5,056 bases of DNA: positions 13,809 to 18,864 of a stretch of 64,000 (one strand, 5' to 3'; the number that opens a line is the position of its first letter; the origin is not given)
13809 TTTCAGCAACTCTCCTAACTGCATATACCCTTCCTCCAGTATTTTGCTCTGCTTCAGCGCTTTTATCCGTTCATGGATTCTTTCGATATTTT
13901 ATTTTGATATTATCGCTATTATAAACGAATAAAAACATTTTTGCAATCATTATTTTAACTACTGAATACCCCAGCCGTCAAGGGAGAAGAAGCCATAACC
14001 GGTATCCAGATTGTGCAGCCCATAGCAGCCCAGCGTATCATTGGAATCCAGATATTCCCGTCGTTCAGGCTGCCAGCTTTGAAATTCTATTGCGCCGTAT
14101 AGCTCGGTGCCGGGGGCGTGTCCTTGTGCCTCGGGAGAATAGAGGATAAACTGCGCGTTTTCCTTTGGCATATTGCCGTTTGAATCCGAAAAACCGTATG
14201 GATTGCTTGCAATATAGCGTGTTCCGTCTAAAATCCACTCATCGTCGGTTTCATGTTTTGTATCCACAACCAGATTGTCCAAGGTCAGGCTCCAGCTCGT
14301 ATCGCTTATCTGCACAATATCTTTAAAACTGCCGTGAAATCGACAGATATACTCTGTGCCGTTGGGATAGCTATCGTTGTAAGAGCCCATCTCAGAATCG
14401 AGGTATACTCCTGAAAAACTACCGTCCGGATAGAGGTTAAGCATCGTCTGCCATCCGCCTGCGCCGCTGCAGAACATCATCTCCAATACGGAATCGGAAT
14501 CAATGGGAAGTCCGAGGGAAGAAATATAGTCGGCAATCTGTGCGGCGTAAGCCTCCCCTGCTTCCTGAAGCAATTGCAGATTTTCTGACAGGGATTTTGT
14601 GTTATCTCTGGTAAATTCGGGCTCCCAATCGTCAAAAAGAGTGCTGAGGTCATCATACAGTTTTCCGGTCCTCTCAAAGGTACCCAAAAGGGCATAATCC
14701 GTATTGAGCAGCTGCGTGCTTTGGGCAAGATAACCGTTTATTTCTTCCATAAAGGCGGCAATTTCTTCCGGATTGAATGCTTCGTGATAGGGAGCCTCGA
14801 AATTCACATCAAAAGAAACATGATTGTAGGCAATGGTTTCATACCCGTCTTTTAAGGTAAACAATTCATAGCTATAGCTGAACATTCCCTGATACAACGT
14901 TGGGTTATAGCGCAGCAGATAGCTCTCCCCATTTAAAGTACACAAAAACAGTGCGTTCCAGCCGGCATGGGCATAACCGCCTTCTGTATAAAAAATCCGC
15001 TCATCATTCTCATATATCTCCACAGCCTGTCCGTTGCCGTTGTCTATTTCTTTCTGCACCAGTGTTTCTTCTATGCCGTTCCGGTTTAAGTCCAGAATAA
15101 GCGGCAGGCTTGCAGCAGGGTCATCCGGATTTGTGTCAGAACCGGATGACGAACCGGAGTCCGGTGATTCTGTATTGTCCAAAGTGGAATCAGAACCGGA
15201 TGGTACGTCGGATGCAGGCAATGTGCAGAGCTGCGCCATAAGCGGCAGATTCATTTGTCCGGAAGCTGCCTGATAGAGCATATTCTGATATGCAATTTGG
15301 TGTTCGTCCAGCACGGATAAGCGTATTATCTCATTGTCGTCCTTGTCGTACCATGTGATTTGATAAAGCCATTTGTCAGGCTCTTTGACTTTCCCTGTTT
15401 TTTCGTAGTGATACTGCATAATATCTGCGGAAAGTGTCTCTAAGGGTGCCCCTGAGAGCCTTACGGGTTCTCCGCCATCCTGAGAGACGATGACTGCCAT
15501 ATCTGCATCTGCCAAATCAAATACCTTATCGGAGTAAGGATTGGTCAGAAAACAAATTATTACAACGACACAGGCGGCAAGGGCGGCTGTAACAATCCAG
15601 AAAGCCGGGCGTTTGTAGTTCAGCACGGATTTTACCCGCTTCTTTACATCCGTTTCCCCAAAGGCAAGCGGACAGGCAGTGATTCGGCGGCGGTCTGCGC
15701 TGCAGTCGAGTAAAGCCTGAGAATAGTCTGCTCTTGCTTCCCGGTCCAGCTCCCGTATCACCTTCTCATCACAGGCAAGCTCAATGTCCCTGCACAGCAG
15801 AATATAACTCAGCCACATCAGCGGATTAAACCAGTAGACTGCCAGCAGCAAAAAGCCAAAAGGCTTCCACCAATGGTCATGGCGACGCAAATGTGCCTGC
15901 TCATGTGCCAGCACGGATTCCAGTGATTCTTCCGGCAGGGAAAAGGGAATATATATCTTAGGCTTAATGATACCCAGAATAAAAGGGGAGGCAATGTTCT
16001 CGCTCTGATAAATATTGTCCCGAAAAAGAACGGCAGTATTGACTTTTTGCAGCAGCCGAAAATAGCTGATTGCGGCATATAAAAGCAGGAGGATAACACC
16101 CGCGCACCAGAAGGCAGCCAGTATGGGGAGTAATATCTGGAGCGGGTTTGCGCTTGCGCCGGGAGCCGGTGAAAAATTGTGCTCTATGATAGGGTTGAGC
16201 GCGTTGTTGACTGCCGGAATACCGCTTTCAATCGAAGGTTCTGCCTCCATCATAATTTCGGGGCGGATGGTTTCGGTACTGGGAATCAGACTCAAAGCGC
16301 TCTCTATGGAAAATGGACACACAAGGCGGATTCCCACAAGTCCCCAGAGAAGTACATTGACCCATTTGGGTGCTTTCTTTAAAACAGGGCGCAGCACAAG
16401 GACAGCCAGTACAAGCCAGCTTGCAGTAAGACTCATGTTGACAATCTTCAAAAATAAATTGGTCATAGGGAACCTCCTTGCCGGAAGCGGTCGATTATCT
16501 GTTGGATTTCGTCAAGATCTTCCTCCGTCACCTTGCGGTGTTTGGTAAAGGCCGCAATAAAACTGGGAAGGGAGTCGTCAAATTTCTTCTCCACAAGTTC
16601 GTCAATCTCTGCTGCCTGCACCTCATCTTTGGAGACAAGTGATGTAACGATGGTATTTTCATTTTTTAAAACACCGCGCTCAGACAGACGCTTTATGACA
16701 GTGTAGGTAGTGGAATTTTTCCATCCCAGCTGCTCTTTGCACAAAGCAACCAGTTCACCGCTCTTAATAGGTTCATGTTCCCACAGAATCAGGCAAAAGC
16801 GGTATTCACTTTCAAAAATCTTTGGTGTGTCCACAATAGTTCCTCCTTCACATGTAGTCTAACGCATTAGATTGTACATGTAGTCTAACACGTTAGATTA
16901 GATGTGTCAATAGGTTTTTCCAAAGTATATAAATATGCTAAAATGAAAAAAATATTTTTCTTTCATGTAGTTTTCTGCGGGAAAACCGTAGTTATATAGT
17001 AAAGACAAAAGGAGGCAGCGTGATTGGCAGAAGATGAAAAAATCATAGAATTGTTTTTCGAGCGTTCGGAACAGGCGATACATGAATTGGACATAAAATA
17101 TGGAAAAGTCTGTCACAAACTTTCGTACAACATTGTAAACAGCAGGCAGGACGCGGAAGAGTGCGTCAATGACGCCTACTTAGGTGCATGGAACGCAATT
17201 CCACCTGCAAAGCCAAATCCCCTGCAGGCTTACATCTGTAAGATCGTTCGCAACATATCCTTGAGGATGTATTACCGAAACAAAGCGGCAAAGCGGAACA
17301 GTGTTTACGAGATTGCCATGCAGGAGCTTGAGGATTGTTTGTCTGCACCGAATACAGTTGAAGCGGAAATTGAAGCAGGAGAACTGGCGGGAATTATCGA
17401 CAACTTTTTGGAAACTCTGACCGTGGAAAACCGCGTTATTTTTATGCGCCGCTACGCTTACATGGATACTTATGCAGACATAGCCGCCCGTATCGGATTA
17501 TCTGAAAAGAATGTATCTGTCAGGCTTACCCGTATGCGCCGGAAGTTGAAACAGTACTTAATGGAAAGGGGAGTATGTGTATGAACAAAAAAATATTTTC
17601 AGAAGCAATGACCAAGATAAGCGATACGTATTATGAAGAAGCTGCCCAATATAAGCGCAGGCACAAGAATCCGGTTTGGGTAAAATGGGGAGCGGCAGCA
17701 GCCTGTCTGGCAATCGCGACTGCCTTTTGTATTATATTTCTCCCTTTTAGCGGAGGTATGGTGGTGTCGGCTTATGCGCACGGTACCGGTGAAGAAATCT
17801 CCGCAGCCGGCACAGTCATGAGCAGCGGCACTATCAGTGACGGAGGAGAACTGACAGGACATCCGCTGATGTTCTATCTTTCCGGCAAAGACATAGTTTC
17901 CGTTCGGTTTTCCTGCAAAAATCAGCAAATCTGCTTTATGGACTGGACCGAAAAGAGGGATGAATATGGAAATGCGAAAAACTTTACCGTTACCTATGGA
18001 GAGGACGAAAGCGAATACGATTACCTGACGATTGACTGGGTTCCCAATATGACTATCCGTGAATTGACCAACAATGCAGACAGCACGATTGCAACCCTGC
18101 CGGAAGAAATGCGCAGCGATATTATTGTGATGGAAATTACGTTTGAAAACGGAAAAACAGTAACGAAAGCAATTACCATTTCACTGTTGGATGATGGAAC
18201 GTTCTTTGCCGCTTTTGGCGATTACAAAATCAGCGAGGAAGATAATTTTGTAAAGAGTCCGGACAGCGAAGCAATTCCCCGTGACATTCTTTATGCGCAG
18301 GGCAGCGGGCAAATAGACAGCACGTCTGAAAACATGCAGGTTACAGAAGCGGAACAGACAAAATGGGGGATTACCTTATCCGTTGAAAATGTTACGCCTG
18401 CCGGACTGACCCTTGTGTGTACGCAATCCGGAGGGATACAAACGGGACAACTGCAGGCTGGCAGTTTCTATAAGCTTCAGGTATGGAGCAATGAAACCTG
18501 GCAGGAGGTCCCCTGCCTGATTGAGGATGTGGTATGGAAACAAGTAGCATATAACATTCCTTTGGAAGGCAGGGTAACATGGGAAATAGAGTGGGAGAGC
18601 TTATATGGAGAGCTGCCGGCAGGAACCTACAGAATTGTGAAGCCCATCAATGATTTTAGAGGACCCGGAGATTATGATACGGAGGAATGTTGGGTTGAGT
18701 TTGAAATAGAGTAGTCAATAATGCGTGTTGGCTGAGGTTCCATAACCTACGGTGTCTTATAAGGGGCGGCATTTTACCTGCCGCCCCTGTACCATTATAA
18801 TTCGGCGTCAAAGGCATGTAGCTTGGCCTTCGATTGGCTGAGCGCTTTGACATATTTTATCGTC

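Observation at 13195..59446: Unclassified family of ~200-bp long-hairpin repeats with conserved termini, conserved core and compensatory stem substitutions (5 full copies in 64 kb)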

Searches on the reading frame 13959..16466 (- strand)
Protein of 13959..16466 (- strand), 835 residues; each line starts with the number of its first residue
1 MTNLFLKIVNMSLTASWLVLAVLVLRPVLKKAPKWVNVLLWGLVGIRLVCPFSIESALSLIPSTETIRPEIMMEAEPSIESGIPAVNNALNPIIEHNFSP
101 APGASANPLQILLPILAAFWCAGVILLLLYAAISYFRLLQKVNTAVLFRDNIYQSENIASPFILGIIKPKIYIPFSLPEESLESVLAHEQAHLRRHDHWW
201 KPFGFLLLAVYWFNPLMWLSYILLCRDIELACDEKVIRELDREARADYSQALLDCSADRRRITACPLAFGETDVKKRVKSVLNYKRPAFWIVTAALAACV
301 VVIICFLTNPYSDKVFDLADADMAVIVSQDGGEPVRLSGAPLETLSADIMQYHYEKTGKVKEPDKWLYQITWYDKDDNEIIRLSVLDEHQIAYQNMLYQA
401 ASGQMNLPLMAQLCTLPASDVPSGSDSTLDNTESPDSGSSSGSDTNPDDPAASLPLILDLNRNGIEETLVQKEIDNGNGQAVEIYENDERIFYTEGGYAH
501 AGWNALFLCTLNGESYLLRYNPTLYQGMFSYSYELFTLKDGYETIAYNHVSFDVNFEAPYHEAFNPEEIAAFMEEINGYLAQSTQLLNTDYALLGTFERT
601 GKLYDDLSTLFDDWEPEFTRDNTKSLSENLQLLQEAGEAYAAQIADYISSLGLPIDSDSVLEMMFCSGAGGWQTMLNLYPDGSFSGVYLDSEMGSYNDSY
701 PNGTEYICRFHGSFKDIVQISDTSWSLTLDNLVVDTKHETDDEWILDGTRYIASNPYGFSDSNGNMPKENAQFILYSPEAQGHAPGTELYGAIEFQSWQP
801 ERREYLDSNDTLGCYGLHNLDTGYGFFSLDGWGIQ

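Call 10: search_protein_families(library=pfam, proteins=[window:13959-16466:-])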
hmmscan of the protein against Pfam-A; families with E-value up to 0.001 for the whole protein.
window:13959-16466:- (835 aa): 1 family
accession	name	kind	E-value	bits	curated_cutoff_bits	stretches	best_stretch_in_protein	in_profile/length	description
PF05569.17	Peptidase_M56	-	3.3e-49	168.1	31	1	7-280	2-295/296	BlaR1 peptidase M56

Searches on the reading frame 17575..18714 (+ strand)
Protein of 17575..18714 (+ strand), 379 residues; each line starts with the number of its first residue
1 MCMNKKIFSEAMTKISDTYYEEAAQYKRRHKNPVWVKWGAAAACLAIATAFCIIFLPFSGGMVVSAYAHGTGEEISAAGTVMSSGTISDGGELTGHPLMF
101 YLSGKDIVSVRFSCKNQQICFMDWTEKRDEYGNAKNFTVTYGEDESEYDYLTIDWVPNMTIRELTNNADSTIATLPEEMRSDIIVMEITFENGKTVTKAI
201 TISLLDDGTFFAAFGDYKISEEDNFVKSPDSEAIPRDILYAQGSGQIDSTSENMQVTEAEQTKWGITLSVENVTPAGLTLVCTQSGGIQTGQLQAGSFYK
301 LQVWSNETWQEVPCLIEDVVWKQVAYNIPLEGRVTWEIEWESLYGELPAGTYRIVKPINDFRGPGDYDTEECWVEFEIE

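Call 34: search_protein_families(library=pfam, proteins=[window:17575-18714:+], max_evalue=0.00001)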
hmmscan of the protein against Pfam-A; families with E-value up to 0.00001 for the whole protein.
window:17575-18714:+ (379 aa): 1 family
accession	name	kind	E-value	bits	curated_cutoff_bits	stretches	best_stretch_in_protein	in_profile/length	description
PF20251.4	Big_14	-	6.4e-18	65.1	27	1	263-362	2-95/104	Bacterial Ig-like domain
